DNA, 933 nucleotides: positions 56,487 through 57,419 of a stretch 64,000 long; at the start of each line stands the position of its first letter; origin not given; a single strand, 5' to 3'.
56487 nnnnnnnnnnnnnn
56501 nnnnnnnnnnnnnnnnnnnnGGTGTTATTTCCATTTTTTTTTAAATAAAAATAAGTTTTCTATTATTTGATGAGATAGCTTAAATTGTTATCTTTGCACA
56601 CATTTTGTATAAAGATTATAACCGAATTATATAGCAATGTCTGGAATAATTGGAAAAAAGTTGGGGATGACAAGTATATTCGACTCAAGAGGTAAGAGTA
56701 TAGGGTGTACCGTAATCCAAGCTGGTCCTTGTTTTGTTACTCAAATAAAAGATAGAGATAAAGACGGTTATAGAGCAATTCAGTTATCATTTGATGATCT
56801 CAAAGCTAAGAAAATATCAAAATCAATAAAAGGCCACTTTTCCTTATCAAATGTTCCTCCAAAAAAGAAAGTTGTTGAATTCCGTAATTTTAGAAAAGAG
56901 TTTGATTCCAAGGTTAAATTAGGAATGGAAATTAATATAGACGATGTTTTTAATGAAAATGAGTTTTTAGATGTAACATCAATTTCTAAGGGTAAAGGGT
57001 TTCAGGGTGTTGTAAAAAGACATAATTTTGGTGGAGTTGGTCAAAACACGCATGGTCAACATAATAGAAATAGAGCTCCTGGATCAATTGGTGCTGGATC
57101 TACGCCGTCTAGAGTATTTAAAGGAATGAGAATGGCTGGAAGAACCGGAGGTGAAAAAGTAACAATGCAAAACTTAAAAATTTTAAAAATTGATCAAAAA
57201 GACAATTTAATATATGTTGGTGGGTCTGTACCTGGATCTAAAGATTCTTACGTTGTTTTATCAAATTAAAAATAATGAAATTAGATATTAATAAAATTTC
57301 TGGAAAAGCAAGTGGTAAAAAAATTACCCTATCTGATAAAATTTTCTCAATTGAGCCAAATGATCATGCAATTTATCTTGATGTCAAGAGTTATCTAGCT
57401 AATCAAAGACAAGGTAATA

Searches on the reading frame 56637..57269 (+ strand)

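Call 4: search_protein_families(library=pfam, proteins=[window:56637-57269:+], max_evalue=0.01)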
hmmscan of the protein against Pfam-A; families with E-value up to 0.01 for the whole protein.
window:56637-57269:+ (210 aa): 1 family
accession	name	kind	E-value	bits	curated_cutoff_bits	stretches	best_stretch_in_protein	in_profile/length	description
PF00297.29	Ribosomal_L3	-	7.2e-19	68.5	22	1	98-189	205-292/369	Ribosomal protein L3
